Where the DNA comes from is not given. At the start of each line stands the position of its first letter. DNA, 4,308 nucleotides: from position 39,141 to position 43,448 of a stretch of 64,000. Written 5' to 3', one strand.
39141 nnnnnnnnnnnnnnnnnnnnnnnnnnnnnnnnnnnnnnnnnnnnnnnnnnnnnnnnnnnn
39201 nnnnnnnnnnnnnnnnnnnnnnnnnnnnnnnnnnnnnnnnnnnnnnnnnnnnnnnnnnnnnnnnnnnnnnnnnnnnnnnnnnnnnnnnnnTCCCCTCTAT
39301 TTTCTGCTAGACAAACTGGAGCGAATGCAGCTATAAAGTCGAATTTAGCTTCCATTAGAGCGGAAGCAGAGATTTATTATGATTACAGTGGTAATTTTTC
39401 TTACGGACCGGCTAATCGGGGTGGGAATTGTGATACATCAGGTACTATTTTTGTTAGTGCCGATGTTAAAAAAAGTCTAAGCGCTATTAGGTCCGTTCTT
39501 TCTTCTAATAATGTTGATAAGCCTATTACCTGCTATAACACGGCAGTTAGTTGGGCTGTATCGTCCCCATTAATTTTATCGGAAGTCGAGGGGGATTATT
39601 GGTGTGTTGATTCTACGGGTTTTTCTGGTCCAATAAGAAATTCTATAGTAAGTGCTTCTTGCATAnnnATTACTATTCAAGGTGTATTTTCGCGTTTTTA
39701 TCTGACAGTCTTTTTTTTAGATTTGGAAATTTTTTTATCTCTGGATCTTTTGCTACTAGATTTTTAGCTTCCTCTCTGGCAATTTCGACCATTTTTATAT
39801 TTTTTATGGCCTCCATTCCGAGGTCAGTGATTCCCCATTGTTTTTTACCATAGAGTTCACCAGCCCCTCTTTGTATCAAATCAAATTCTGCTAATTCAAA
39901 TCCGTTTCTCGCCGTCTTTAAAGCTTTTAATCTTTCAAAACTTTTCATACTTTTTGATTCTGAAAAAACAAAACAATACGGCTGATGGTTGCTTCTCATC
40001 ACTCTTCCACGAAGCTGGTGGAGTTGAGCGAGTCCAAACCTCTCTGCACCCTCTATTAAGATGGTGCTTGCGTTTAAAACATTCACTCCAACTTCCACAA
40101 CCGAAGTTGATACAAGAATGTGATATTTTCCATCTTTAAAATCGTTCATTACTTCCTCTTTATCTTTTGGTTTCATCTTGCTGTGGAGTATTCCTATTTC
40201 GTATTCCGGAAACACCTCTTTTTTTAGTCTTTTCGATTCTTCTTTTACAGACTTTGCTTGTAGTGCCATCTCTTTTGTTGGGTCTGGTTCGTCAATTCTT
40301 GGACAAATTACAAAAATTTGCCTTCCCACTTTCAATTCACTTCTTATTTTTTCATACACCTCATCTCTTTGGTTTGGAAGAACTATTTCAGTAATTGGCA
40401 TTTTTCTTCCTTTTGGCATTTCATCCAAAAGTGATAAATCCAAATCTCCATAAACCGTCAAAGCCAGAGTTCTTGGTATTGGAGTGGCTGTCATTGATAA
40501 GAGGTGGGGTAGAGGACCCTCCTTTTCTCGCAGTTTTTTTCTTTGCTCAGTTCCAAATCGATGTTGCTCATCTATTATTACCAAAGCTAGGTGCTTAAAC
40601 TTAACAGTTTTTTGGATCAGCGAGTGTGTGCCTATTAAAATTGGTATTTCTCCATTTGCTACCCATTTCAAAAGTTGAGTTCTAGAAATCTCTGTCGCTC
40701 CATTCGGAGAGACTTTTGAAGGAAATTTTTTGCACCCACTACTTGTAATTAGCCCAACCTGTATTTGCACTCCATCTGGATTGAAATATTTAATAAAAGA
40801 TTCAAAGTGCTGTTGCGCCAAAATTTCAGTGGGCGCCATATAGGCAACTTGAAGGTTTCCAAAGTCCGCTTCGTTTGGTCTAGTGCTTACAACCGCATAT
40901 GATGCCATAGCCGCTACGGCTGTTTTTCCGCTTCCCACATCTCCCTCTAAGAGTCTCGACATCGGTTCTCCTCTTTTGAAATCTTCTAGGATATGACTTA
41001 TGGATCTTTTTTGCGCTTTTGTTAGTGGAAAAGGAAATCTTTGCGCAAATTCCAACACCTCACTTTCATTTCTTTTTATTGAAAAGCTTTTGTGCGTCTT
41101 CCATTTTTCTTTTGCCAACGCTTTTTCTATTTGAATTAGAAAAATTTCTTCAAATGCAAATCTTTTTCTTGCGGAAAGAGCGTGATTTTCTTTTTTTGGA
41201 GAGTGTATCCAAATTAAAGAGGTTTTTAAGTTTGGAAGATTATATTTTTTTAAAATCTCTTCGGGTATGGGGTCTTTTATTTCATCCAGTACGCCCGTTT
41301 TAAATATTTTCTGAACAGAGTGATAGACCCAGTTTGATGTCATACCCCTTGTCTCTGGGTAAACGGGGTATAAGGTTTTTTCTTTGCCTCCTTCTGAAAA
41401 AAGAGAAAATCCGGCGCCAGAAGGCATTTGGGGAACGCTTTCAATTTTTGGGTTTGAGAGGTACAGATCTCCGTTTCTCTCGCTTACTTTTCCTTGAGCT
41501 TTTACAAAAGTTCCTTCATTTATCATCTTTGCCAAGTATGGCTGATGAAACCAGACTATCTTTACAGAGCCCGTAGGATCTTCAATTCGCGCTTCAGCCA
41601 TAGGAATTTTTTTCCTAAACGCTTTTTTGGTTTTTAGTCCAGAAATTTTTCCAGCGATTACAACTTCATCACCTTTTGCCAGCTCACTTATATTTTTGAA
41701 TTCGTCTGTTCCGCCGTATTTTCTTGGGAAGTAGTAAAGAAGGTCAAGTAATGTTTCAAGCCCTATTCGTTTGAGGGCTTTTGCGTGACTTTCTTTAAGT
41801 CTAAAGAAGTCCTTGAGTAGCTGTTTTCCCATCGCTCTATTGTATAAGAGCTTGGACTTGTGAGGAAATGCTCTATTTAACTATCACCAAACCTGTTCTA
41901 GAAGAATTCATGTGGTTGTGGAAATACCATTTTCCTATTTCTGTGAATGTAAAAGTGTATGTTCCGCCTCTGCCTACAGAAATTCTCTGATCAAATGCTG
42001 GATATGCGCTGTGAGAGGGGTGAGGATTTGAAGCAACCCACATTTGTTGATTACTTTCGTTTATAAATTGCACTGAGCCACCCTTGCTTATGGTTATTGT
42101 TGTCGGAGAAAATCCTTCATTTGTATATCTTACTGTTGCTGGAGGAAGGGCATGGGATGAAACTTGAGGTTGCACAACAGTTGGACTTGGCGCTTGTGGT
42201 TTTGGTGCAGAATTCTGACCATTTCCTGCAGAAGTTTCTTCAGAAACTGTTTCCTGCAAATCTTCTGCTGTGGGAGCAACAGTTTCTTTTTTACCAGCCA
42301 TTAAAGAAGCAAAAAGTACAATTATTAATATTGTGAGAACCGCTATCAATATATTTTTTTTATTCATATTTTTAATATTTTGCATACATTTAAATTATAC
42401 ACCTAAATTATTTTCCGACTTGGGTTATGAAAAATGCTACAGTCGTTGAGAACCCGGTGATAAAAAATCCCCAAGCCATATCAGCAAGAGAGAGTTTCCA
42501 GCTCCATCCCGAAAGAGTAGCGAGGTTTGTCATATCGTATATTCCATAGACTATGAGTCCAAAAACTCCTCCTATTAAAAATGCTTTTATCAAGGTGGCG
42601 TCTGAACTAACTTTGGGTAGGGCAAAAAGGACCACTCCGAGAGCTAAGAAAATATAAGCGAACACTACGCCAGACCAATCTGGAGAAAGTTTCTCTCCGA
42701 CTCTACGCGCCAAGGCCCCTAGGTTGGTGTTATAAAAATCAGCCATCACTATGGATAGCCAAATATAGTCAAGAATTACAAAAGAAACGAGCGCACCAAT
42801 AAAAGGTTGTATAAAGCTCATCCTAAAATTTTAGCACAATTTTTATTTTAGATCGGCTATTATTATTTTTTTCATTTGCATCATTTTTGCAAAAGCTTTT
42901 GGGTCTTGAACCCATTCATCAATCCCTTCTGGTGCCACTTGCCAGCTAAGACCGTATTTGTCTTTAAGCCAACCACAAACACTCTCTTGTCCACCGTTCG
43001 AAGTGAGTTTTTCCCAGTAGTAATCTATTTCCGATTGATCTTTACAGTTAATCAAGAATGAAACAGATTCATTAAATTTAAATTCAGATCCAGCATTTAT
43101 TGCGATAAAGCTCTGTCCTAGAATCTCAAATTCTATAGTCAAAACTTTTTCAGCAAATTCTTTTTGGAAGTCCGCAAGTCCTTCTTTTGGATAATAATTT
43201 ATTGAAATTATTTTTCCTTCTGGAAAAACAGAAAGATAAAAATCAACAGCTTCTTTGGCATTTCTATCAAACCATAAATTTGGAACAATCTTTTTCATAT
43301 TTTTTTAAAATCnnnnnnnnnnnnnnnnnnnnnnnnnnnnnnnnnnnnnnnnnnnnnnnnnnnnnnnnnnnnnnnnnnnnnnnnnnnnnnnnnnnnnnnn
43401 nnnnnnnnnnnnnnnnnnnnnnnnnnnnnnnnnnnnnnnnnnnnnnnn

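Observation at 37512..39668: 718-aa membrane protein whose C-terminus is a pilin globular domain without a pilin N-terminus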

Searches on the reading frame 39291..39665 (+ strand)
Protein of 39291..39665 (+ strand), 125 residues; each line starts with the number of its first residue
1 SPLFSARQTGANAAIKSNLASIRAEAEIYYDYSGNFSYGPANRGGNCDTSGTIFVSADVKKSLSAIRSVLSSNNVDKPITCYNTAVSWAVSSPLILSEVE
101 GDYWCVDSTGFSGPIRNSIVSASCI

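Call 34: search_protein_families(library=pfam, proteins=[window:39291-39665:+], max_evalue=10)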
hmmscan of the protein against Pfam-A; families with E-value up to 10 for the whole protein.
seq(125 aa): 0 families

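Call 47: find_homologous_proteins(query=window:39291-39665:+, max_evalue=0.001)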
Query seq(125 aa) (125 aa): 36 proteins with E <= 0.001 among 49 candidates.
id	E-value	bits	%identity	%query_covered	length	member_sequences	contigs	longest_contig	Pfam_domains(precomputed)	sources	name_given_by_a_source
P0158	2.4e-16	78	44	98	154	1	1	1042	PF07963.18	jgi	jgi:type IV pilus assembly protein PilA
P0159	2.5e-13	68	40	90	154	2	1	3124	PF07963.18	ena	-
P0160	3.7e-13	68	42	90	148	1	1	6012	PF07963.18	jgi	jgi:prepilin-type N-terminal cleavage/methylation domain-containing protein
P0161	4.5e-13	67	37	97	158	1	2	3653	PF07963.18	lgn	-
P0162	2.1e-12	65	42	98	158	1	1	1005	PF07963.18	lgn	-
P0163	2.7e-12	65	40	99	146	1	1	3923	PF07963.18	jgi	jgi:type IV pilus assembly protein PilA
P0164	4.5e-12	64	40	89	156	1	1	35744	PF07963.18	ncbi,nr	ncbi:MAG: type II secretion system protein [Candidatus Pacebacteria bacterium]|nr:type II secretion 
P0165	6.6e-11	61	37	98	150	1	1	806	PF07963.18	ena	-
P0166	8.4e-11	60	43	86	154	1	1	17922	PF07963.18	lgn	-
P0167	1.6e-10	59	39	97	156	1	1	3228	PF07963.18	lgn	-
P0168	2.5e-10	59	43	98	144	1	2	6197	PF07963.18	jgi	jgi:prepilin-type N-terminal cleavage/methylation domain-containing protein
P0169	5.2e-10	58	40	90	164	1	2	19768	PF07963.18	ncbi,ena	-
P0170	9.8e-10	57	40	95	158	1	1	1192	PF07963.18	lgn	-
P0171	1.0e-9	57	45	88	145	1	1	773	PF07963.18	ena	-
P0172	1.5e-9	56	37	86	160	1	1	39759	PF07963.18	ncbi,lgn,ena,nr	ncbi:MAG TPA: type II secretion system protein [Candidatus Kaiserbacteria bacterium]|nr:type II secr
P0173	3.2e-9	55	37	88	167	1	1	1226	PF07963.18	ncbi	-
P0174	3.3e-9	55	36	86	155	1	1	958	PF07963.18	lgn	-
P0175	4.5e-9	55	43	88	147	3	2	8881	PF07963.18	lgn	-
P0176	6.2e-9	54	35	98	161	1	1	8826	PF07963.18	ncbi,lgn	-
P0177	1.2e-8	53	40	88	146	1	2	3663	PF07963.18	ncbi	-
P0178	1.8e-8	53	41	90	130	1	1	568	PF07963.18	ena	-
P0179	2.1e-8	52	44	88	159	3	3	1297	PF07963.18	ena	-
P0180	3.2e-8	52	38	88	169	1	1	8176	PF07963.18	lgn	-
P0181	8.0e-8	51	43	88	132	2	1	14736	PF07963.18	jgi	-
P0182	9.8e-8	50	45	90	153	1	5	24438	PF07963.18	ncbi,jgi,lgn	jgi:prepilin-type N-terminal cleavage/methylation domain-containing protein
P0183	1.2e-7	50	38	92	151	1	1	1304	PF07963.18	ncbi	-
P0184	2.0e-7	49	69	31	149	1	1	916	PF07963.18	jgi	jgi:type IV pilus assembly protein PilA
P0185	2.6e-7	49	40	90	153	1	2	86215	PF07963.18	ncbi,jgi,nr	ncbi:MAG: hypothetical protein QOE22_348 [Candidatus Parcubacteria bacterium]|jgi:prepilin-type N-te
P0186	5.2e-7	48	39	88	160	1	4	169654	PF07963.18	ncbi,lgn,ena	ncbi:MAG: type II secretion system protein [Patescibacteria group bacterium]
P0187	8.8e-7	47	39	88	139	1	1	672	PF07963.18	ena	-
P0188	1.6e-6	46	62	30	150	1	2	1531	PF07963.18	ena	-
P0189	1.7e-6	46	36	90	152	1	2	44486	PF07963.18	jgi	jgi:prepilin-type N-terminal cleavage/methylation domain-containing protein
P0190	1.9e-6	46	39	92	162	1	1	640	PF07963.18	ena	-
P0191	2.2e-6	46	66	33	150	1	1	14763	PF07963.18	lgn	-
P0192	1.6e-5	43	39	88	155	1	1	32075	PF07963.18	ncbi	-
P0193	8.6e-4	38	38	90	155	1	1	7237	PF07963.18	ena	-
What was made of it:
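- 39291..39665 (+): Residues 594-718: C-terminal type IVa-class pilin head (alpha1-C helix, alpha-beta loop helix, four-stranded sheet, two Cys pairs), with no leader and no alpha1-N. Only prepilins are found database-wide (call 47).
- On Type IV pilin / prepilin (class III signal peptide proteins): The database-wide search returns only prepilins, best 2.4e-16 (call 47).
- Checked: All are 130-170 aa, all carry PF07963 N_methyl, and several are named PilA (best E = 2.4e-16, up to 45% identity) (call 47).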

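Call 54: predict_structure(alignment_id=A3)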
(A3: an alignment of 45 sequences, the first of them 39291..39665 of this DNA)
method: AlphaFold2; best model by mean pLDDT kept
length: 125 residues; sequences in the alignment: 45
mean_pLDDT: 94.3   pTM: 0.88
mean pLDDT of the five models: 94.3, 94.0, 93.9, 93.2, 93.2
residues with pLDDT >= 90: 104; 70-90: 21; 50-70: 0; < 50: 0
segments of 3 or more residues with pLDDT < 50: none
pLDDT, mean of each block of 10 residues (from residue 1): 92 98 96 89 86 95 98 96 96 93 97 97 95
secondary structure, 60 per line:
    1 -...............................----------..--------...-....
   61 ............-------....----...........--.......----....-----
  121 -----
elements in order: H2-32 H57-72 E80-83 E88-98 E101-107 E112-115
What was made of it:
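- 39291..39665 (+): AF2 pLDDT 94.3 with H2-32, H57-72 and four strands (call 54).
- On Type IV pilin / prepilin (class III signal peptide proteins): The AF2 secondary-structure order fits (H2-32, H57-72, four strands; pLDDT 94, call 54).
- The head is confidently modelled as an alpha1-C helix plus a four-stranded sheet (call 54).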

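Call 56: fold_search(model_id=the predicted structure, library=pdb)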
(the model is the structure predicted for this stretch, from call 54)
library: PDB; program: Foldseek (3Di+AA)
matches with E <= 10: 51; with E <= 0.001: 0
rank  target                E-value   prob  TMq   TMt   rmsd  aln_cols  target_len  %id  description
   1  5w35_B                1.8e+00  0.03  0.19  0.10  13.1       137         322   12  Crystal structure of the RNA polymerase domain (RPD) of Mycobacterium tuberculosis primase DnaG in complex with a doub (released 2018-03-28)
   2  6t8s_CCC              2.9e+00  0.08  0.33  0.32   8.8       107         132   14  Structure of the major Type IV pilin PilA1 from Clostridium difficile (released 2020-03-25)
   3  6db1_B                3.1e+00  0.33  0.36  0.34   4.8        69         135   12  2.0 Angstrom Resolution Crystal Structure of N-Terminal Ligand-Binding Domain of Putative Methyl-Accepting Chemotaxis  (released 2018-05-16)
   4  8a4c_C                3.1e+00  0.05  0.24  0.17  10.7        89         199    8  Structure of human Rep15:Rab3B complex. (released 2022-08-10)
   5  6zbo_A                3.1e+00  0.02  0.19  0.15   8.8        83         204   11  HIF Prolyl Hydroxylase 2 (PHD2/EGLN1) in Complex with 1-(6-morpholinopyrimidin-4-yl)-4-(1H-1,2,3-triazol-1-yl)-1H-pyra (released 2021-04-07)
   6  8ay0_C                3.3e+00  0.07  0.25  0.08  11.9        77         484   17  Crystal Structure of the peptide binding protein DppE from Bacillus subtilis in complex with murein tripeptide (released 2023-02-22)
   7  6f0w_A                4.0e+00  0.02  0.18  0.13  11.1        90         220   10  prolyl hydroxylase in complex with hypoxia inducible factor oxygen degradation domain peptide fragment from Trichoplax (released 2018-10-03)
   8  6t8s_BBB              4.2e+00  0.06  0.33  0.31   7.9        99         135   13  Structure of the major Type IV pilin PilA1 from Clostridium difficile (released 2020-03-25)
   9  6gos_D                4.2e+00  0.06  0.28  0.11   7.8        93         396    9  E. coli Microcin synthetase McbBCD complex with pro-MccB17 bound (released 2019-01-30)
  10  6ey1                  4.2e+00  0.04  0.26  0.19   9.8       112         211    9  prolyl hydroxylase from Trichoplax adhaerens (released 2018-10-03)
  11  6zbn_C                4.2e+00  0.02  0.19  0.14   8.9        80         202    9  HIF Prolyl Hydroxylase 2 (PHD2/EGLN1) in complex with tert-butyl 6-(5-hydroxy-4-(1H-1,2,3-triazol-1-yl)-1H-pyrazol-1-y (released 2021-04-07)
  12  2ope_C                4.5e+00  0.15  0.47  0.52   5.5       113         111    8  Crystal structure of the Neisseria meningitidis minor Type IV pilin, PilX, in space group P43 (released 2007-10-23)
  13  3dmd_A                4.5e+00  0.13  0.29  0.13   3.7        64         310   14  Structures and Conformations in Solution of the Signal Recognition Particle Receptor from the archaeon Pyrococcus furi (released 2008-11-11)
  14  9cro_I                4.5e+00  0.03  0.23  0.23  13.9       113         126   14  Post-targeting aCascade Type IA CRISPR-Cas Surveillance Complexes (released 2025-08-13)
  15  6zbo_D                4.5e+00  0.03  0.23  0.17   8.0        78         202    5  HIF Prolyl Hydroxylase 2 (PHD2/EGLN1) in Complex with 1-(6-morpholinopyrimidin-4-yl)-4-(1H-1,2,3-triazol-1-yl)-1H-pyra (released 2021-04-07)
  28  2ope_D                6.9e+00  0.02  0.21  0.22  10.0       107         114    8  Crystal structure of the Neisseria meningitidis minor Type IV pilin, PilX, in space group P43 (released 2007-10-23)
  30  2ope_A                7.3e+00  0.07  0.39  0.40   7.3       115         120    5  Crystal structure of the Neisseria meningitidis minor Type IV pilin, PilX, in space group P43 (released 2007-10-23)
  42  5v23                  9.3e+00  0.06  0.37  0.44   6.4       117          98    8  SeMet crystal structure of the Neisseria meningitidis non-core minor pilin PilV in the orthorhombic form (released 2018-02-07)
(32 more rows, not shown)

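Call 65: search_solved_structures(query=A3, max_evalue=10)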
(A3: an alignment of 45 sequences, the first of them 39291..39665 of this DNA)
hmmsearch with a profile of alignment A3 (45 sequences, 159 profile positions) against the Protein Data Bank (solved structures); distinct sequences matched with E-value up to 10: 24.
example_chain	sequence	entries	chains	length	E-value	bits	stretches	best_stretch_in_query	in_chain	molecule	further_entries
9egp_A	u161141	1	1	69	3.1e-13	53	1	11-75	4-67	Geopilin domain 1 protein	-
7tgg_A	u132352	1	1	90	3.3e-10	43.1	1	7-75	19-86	Geopilin domain 1 protein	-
6xxd_A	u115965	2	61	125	1.8e-08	37.5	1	18-126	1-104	PilA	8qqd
2m7g_A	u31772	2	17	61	5e-08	36.1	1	18-75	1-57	Geopilin domain 1 protein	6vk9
9laa_A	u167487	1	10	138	3.6e-05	26.8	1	10-128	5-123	Type IV pilin protein PilA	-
8tj2_C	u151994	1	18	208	0.00051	23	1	18-72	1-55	Type IV major pilin protein PilA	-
8p3b_A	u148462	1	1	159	0.00073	22.5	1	18-114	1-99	Fimbrial protein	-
9lab_B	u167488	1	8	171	0.0018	21.2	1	12-37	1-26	MSHA major pilin subunit MshA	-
2hi2_A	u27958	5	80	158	0.0024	20.8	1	18-59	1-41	Fimbrial protein | PilA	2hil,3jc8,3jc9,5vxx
1ay2_A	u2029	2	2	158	0.0029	20.5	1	18-49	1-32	TYPE 4 PILIN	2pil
8tob_GA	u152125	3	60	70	0.0032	20.4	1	19-64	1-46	Fimbrial protein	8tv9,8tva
1oqw_A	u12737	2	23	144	0.0033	20.4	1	18-52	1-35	Fimbrial protein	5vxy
5wda_A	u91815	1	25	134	0.0034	20.3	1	18-79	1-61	General secretion pathway protein G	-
5kua_A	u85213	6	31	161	0.0039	20.1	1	18-122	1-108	pilin | Neisseria meningitidis PilE variant SB-GATDH | Neisseria meningitidis PilE, SB-DATDH variant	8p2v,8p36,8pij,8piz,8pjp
8pfb_G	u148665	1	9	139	0.0077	19.2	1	18-110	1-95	Type IV pilin PilE1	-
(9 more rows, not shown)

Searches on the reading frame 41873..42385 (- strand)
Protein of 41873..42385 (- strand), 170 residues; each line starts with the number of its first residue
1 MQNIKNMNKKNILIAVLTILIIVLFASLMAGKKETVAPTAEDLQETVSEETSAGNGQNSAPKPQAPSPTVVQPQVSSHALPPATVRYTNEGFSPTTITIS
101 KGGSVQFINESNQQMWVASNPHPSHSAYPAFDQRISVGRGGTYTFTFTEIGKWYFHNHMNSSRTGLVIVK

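Call 49: search_protein_families(library=pfam, proteins=[window:41873-42385:-], max_evalue=0.01)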
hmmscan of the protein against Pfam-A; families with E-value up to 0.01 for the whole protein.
window:41873-42385:- (170 aa): 2 families
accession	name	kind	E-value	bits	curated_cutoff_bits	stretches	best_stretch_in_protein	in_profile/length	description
PF20944.2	StcE_b-sandwich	-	1.6e-05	25.3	27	1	74-118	30-73/75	Metalloprotease StcE, beta-sandwich domain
PF13473.12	Cupredoxin_1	-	7.5e-05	23.1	27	1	78-169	18-104/104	Cupredoxin-like domain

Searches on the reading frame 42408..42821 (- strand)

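Call 49: search_protein_families(library=pfam, proteins=[window:42408-42821:-], max_evalue=0.01)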
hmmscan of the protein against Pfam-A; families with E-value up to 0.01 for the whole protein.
window:42408-42821:- (137 aa): 1 family
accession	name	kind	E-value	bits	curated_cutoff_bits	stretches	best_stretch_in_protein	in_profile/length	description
PF09945.14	DUF2177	-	2.2e-32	112.2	26.9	1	5-130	3-123/124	Predicted membrane protein (DUF2177)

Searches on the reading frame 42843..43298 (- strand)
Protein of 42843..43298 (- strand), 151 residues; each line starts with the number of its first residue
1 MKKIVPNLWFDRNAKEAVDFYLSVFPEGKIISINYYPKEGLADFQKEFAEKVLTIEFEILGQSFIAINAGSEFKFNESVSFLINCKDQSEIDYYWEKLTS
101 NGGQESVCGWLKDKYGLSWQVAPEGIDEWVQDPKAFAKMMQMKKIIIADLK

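Call 49: search_protein_families(library=pfam, proteins=[window:42843-43298:-], max_evalue=0.01)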
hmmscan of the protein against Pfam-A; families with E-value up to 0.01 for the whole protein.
window:42843-43298:- (151 aa): 1 family
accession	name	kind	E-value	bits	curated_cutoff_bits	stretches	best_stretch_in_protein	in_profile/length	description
PF06983.19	3-dmu-9_3-mt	-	7.5e-45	152.6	24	1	2-121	1-115/116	3-demethylubiquinone-9 3-methyltransferase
